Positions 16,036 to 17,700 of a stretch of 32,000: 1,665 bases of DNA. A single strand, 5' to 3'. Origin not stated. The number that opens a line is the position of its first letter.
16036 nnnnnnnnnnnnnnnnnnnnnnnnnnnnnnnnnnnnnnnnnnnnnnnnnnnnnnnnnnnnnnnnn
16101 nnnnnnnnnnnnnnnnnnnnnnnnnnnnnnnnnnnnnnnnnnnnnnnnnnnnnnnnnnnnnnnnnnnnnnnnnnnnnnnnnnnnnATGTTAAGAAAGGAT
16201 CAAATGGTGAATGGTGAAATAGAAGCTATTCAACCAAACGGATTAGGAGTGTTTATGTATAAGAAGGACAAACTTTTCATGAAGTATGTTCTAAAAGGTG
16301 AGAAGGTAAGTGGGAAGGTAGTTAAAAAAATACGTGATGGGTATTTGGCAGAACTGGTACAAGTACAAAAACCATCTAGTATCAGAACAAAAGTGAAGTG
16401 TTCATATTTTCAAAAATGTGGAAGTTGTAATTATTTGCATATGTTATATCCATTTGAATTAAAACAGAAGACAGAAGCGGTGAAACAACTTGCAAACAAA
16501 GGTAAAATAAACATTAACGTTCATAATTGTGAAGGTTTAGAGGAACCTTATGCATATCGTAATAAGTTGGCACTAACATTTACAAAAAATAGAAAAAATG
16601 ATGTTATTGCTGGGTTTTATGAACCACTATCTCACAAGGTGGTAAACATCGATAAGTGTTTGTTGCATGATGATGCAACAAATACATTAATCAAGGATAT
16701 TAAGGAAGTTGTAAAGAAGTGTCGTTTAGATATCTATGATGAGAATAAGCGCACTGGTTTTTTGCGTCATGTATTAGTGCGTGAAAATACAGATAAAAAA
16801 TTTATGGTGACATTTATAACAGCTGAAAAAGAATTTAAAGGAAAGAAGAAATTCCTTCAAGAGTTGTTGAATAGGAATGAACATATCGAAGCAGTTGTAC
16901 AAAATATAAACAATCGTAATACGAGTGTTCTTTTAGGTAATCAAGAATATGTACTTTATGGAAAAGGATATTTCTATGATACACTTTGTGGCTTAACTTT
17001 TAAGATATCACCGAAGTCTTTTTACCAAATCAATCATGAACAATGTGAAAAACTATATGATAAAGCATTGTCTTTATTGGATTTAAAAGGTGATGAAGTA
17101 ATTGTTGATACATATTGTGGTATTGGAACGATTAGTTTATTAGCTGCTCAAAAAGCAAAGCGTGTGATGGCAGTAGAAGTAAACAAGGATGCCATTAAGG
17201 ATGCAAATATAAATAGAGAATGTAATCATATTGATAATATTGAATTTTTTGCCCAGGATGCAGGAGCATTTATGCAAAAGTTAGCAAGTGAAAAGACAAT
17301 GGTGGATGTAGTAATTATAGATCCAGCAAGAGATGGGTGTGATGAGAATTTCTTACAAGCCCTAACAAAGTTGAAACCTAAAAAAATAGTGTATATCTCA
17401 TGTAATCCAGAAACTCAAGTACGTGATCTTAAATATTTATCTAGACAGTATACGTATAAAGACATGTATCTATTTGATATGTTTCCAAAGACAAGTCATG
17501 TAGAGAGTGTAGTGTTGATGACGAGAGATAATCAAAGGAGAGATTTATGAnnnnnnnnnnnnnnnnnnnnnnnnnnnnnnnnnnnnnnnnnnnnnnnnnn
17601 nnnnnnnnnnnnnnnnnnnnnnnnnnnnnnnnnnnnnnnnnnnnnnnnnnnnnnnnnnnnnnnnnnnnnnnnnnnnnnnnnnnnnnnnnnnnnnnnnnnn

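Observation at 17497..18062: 26-bp direct duplication of the rlmD 3' end brackets a 0.5-kb GNAT-only insertion (att-flanked, integrase-less cassette)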

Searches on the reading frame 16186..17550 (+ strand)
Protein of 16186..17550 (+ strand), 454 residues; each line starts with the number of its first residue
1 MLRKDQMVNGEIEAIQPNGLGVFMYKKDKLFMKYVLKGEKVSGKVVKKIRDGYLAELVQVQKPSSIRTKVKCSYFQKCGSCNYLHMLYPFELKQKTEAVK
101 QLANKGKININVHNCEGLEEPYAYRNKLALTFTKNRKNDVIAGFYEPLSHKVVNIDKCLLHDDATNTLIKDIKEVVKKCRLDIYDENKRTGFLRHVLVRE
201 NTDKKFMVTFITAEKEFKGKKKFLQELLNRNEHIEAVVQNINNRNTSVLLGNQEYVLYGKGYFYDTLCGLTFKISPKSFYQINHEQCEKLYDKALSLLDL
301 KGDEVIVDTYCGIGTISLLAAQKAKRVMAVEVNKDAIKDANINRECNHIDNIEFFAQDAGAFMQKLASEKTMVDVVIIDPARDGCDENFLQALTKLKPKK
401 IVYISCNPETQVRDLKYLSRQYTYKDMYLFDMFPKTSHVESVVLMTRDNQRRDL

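Call 7: search_protein_families(library=pfam, proteins=[window:16186-17550:+])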
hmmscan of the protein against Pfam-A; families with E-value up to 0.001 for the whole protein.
window:16186-17550:+ (454 aa): 8 families
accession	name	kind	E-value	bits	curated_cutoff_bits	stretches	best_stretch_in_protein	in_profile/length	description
PF05958.17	tRNA_U5-meth_tr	-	2.7e-27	96.2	23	1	92-447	6-356/357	tRNA (Uracil-5-)-methyltransferase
PF13847.12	Methyltransf_31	-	1.5e-11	44.6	27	1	301-405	2-110/145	Methyltransferase domain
PF03602.21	Cons_hypoth95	-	7e-08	32.8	24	1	304-414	43-160/182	Conserved hypothetical protein 95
PF02475.24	TRM5-TYW2_MTfase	-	1.9e-07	31.6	28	1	301-402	35-133/164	TRM5/TYW2 methyltransferase domain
PF05175.20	MTS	-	1.2e-06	28.7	23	1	298-380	27-106/170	Methyltransferase small domain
PF09445.16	Methyltransf_15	-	3.9e-06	27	22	1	304-386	2-85/165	RNA cap guanine-N2 methyltransferase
PF13649.12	Methyltransf_25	-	4.9e-05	24.4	27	1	306-378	1-70/97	Methyltransferase domain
PF06325.19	PrmA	-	0.00016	21.7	22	1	294-377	154-231/296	Ribosomal protein L11 methyltransferase (PrmA)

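Call 8: search_protein_families(library=ncbifam, proteins=[window:16186-17550:+])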
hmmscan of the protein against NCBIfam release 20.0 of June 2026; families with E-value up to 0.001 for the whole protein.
window:16186-17550:+ (454 aa): 28 families (the best 25 are shown)
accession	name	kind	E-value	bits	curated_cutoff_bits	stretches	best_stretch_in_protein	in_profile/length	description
TIGR00479.1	rumA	equivalog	9.2e-116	387.2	183.55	1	18-440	4-432/432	23S rRNA (uracil(1939)-C(5))-methyltransferase RlmD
NF009639.0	PRK13168.1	equivalog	2.1e-73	247.7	458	1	6-447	15-445/446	23S rRNA (uracil(1939)-C(5))-methyltransferase RlmD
NF002910.0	PRK03522.2-3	equivalog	7.5e-64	216.1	558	1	70-447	1-382/383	23S rRNA (uracil(747)-C(5))-methyltransferase RlmC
NF002909.0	PRK03522.2-1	equivalog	5e-61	206.9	553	1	71-447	2-373/374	23S rRNA (uracil(747)-C(5))-methyltransferase RlmC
TIGR02085.1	meth_trns_rumB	equivalog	1.2e-48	166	429.5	1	72-447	2-374/374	23S rRNA (uracil(747)-C(5))-methyltransferase RlmC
TIGR02143.1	trmA_only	equivalog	1.3e-27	96.7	334.65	1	270-447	165-351/352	tRNA (uridine(54)-C5)-methyltransferase TrmA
NF002913.0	PRK03522.2-6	equivalog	2.7e-24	86.1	537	2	365-448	257-341/342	23S rRNA (uracil(747)-C(5))-methyltransferase RlmC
NF011529.0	PRK14968.1-3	equivalog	4.5e-10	39.3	162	1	301-358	33-90/198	putative methyltransferase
TIGR02021.1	BchM-ChlM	equivalog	2.9e-08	33.4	158.9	1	288-412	38-161/218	magnesium protoporphyrin IX methyltransferase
TIGR02469.1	CbiT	equivalog_domain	3.8e-08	33.6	78.3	1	294-396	11-112/124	precorrin-6Y C5,15-methyltransferase (decarboxylating) subunit CbiT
NF053718.1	23SC1962Mtase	equivalog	6.3e-08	31.8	575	1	304-381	212-289/383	23S rRNA (cytosine(1962)-C(5))-methyltransferase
TIGR03534.1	RF_mod_PrmC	equivalog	2e-07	30.8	199.1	1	266-380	54-164/253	peptide chain release factor N(5)-glutamine methyltransferase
NF047730.1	tRNAMtaseTrm5b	equivalog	3.8e-07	29.6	600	1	301-373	180-252/330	tRNA (guanine(37)-N1)-methyltransferase Trm5b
NF001785.0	PRK00517.2-2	equivalog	9.1e-07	28.3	188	1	271-421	115-260/282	50S ribosomal protein L11 methyltransferase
NF005640.0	PRK07402.1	equivalog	3.4e-05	23.5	219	1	295-373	36-116/200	precorrin-6Y C5,15-methyltransferase subunit CbiT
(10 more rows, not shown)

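Call 10: find_encoding_contigs(protein=window:16186-17550:+, flank=6000, max_places=10)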
Protein window:16186-17550:+ (454 aa): 2 contigs read that carry it; 1 place shown.
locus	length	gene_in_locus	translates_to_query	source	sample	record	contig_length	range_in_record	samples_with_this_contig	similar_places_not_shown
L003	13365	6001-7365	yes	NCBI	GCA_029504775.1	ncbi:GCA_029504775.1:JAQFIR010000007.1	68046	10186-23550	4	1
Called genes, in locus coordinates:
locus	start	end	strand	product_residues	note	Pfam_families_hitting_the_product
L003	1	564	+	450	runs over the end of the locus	PF01554:MatE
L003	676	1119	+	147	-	-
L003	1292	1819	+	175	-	PF14300:DMP19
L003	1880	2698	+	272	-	PF00702:Hydrolase, PF02358:Trehalose_PPase (faint), PF05116:S6PP (faint), PF08282:Hydrolase_3, PF13419:HAD_2 (faint)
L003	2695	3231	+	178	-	-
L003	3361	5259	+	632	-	PF02518:HATPase_c (weak), PF13589:HATPase_c_3, PF00183:HSP90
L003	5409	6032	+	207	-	PF00702:Hydrolase, PF13419:HAD_2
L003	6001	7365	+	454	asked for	PF05958:tRNA_U5-meth_tr, PF02475:TRM5-TYW2_MTfase (weak), PF03602:Cons_hypoth95, PF05175:MTS (weak), PF09445:Methyltransf_15 (weak), PF13847:Methyltransf_31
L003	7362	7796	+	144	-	PF13527:Acetyltransf_9, PF00583:Acetyltransf_1, PF13673:Acetyltransf_10 (weak), PF13508:Acetyltransf_7, PF08445:FR47 (weak)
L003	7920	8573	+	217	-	-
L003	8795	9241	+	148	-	PF00358:PTS_EIIA_1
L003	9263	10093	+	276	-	PF03123:CAT_RBD, PF00874:PRD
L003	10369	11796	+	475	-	PF00367:PTS_EIIB, PF02378:PTS_EIIC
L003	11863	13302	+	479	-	PF07364:DUF1485, PF07171:MlrC_C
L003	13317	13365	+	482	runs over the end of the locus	PF07364:DUF1485, PF07171:MlrC_C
